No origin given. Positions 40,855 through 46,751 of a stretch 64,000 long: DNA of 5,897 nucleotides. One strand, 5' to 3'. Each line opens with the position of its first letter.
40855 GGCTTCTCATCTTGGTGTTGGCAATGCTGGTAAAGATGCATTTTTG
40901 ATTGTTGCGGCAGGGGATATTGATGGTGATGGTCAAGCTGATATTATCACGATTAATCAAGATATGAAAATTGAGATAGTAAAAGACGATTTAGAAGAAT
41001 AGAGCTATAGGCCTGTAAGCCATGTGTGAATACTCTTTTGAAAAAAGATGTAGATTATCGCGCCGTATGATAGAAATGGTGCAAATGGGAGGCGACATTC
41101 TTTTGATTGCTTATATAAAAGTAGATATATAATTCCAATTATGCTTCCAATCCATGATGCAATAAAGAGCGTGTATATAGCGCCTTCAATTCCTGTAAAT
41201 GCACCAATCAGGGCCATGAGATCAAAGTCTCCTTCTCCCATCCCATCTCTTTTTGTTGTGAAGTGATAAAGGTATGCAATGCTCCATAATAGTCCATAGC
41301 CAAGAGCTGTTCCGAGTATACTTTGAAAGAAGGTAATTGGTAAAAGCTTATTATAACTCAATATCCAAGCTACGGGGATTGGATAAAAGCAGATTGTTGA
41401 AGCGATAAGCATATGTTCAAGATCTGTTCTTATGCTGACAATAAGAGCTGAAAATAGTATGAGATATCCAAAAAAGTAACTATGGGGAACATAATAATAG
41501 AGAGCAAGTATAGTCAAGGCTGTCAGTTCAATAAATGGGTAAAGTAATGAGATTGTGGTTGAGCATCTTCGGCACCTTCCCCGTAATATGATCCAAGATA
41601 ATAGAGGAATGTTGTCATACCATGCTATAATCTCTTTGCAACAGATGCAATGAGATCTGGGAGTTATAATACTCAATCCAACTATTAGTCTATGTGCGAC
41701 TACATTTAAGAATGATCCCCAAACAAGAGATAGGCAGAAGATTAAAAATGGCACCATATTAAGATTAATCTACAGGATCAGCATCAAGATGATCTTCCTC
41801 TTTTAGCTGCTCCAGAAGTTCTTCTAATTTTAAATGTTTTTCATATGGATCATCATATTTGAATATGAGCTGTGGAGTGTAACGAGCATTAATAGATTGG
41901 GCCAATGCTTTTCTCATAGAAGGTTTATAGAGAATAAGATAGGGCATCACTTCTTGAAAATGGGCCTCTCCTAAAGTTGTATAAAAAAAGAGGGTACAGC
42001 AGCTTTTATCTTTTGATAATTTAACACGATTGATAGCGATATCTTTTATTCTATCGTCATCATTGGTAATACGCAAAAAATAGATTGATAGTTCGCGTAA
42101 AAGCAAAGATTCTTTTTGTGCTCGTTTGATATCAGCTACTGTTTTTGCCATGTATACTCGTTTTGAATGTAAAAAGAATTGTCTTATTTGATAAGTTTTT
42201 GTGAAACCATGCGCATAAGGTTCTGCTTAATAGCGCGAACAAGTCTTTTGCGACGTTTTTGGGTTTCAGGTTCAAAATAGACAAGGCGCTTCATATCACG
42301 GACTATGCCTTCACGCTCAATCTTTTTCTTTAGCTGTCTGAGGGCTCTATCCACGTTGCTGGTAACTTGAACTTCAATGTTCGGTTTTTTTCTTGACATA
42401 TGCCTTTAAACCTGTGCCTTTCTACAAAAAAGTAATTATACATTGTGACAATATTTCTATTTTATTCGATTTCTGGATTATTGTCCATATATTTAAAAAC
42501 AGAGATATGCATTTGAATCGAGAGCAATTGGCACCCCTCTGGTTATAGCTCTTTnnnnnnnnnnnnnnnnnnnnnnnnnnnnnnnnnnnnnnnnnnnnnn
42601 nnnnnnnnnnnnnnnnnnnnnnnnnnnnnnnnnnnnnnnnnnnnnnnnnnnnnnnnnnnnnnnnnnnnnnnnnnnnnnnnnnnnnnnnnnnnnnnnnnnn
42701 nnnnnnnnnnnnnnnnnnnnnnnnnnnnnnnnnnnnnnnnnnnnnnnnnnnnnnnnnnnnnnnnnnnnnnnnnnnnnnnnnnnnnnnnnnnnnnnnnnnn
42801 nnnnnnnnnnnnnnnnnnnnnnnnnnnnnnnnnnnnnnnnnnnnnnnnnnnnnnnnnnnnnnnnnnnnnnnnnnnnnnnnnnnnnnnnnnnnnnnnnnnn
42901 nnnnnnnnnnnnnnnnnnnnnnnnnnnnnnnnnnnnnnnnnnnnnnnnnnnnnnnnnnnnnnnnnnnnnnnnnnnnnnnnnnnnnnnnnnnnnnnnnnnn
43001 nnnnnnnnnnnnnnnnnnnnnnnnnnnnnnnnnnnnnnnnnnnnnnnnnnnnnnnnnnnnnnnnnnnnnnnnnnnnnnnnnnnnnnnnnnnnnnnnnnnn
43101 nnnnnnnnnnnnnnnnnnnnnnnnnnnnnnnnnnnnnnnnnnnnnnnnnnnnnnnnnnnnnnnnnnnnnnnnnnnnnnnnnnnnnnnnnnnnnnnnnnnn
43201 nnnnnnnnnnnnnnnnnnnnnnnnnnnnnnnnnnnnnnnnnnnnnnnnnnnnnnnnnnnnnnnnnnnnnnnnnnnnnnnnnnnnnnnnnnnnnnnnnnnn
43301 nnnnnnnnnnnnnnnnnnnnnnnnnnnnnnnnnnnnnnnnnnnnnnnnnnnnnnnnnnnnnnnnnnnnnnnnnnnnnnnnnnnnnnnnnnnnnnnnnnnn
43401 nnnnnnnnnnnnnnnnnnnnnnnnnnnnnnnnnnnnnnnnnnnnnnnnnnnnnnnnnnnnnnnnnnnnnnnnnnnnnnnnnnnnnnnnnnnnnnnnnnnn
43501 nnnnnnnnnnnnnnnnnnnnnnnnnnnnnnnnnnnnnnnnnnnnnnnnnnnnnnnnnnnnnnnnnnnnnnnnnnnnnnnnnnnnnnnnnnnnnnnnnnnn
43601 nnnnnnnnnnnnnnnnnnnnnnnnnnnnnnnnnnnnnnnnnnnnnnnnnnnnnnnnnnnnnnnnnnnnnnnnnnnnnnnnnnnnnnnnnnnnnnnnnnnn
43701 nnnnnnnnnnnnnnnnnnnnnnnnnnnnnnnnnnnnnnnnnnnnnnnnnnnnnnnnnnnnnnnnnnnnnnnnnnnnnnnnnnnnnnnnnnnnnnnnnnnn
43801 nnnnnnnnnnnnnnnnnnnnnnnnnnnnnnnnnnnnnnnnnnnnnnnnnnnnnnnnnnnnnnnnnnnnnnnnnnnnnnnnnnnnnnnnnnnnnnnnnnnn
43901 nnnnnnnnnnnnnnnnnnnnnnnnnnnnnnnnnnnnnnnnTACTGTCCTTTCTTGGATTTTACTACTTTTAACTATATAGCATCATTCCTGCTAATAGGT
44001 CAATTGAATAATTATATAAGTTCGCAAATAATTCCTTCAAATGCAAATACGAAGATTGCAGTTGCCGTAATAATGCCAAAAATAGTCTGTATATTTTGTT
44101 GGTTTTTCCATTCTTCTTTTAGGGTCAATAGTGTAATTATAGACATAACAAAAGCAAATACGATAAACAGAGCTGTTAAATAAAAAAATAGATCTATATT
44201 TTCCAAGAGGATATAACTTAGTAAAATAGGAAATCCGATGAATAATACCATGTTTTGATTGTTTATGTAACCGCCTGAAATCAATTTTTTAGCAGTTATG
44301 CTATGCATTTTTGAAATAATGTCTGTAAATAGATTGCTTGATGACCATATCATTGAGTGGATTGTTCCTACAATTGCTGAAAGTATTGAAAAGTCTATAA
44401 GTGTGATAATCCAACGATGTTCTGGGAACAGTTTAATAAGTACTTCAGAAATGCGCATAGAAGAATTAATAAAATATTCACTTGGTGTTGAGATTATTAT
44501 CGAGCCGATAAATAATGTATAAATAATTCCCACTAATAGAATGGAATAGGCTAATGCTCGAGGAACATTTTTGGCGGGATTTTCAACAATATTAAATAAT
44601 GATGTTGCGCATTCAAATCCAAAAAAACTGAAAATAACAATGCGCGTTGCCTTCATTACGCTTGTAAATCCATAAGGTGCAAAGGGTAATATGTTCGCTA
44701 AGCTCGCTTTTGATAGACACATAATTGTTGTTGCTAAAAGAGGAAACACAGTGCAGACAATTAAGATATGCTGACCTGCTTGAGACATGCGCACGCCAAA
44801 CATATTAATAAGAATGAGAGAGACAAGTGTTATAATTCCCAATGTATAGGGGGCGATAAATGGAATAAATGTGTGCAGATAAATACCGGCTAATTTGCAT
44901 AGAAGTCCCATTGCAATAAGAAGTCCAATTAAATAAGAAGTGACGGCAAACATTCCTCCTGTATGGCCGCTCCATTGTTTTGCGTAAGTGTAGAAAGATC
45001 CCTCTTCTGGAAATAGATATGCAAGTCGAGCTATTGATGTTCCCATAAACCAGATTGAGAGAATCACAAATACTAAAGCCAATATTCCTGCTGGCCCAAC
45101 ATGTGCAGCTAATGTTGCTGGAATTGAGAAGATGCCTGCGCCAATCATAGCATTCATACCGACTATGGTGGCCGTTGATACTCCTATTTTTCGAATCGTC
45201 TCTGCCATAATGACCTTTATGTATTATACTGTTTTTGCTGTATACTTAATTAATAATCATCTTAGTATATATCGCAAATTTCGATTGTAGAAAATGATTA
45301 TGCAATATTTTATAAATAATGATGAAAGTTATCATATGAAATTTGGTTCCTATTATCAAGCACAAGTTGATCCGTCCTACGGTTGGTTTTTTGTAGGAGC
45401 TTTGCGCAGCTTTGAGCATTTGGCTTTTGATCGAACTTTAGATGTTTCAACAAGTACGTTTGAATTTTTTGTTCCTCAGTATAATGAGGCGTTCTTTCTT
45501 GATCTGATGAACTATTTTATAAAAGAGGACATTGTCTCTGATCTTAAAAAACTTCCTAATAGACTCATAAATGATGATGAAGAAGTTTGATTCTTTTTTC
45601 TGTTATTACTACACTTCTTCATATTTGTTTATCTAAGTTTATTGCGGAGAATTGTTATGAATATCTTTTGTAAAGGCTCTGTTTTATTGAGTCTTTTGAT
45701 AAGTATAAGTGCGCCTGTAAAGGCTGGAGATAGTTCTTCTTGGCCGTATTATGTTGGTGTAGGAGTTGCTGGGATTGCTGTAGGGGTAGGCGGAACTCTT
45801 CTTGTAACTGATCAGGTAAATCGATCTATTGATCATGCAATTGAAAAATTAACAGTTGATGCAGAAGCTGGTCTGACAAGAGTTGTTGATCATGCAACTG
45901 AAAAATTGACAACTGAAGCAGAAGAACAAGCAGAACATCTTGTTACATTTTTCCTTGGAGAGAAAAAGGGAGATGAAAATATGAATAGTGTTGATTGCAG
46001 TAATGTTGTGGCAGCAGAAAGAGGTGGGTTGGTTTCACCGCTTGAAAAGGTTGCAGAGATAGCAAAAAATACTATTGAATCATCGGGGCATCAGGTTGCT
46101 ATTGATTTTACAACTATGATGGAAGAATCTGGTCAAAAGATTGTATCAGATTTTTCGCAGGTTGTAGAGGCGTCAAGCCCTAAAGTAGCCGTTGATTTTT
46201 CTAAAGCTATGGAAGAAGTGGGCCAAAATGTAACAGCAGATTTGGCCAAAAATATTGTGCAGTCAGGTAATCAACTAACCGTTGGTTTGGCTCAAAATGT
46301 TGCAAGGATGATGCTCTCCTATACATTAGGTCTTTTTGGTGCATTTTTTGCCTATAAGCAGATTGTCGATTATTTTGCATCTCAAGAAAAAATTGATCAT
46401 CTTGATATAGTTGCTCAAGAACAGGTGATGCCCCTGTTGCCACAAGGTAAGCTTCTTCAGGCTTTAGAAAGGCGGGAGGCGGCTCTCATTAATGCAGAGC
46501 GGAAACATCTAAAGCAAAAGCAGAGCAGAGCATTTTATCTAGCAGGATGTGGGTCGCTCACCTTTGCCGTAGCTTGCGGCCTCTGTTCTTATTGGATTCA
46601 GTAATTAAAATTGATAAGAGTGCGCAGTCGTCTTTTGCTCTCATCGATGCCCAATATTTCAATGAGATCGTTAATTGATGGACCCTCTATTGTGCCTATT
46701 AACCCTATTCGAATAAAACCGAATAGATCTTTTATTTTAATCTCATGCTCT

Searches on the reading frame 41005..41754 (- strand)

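Call 41: search_protein_families(library=pfam, proteins=[window:41005-41754:-], max_evalue=0.001)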
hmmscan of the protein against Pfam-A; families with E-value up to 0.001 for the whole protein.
window:41005-41754:- (249 aa): 2 families
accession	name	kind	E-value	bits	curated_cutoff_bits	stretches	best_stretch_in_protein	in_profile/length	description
PF06750.18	A24_N_bact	-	2e-27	95.5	23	1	8-87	2-81/84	Bacterial Peptidase A24 N-terminal domain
PF01478.23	Peptidase_A24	-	2.8e-15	57.1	26.5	1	98-208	1-104/104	Type IV leader peptidase family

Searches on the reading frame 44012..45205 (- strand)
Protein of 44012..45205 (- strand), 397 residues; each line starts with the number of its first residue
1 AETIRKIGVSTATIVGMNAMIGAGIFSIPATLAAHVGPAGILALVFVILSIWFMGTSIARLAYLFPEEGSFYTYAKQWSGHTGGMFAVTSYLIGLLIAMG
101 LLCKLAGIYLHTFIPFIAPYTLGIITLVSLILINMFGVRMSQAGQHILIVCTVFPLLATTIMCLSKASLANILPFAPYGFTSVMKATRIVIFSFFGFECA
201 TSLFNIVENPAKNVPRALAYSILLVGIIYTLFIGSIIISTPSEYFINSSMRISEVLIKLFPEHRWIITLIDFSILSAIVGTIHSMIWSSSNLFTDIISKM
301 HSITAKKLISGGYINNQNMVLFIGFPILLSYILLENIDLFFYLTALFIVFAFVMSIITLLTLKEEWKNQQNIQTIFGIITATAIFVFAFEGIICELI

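Call 41: search_protein_families(library=pfam, proteins=[window:44012-45205:-], max_evalue=0.001)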
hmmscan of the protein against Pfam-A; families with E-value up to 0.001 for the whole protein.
window:44012-45205:- (397 aa): 4 families
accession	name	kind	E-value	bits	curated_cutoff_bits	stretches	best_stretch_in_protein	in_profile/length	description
PF00324.27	AA_permease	-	1.4e-20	73.9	24.6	1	15-394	5-413/470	Amino acid permease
PF13520.12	AA_permease_2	-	3.1e-20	73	27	1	7-388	1-396/427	Amino acid permease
PF03845.19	Spore_permease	-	4e-12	46.1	23.4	1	9-236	4-230/321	Spore germination protein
PF03222.19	Trp_Tyr_perm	-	3.4e-05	23.6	22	1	14-237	10-239/393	Tryptophan/tyrosine permease family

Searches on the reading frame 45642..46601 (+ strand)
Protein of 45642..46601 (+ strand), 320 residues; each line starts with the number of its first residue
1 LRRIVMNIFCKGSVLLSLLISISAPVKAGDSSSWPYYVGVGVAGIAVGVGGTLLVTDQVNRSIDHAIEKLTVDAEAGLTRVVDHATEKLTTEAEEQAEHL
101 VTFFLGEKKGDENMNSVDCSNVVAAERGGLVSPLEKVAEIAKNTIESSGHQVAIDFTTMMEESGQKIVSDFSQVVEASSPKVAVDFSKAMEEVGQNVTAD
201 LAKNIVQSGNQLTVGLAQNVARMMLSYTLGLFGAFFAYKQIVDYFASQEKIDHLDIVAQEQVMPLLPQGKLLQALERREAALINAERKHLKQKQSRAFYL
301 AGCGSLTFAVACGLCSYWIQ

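Call 41: search_protein_families(library=pfam, proteins=[window:45642-46601:+], max_evalue=0.001)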
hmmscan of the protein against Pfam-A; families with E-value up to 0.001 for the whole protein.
window:45642-46601:+ (320 aa): 1 family
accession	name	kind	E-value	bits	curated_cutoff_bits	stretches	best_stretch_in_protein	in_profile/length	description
PF25547.1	WXG100_2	-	0.00047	20.6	27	1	135-237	39-139/150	WXG100 like domain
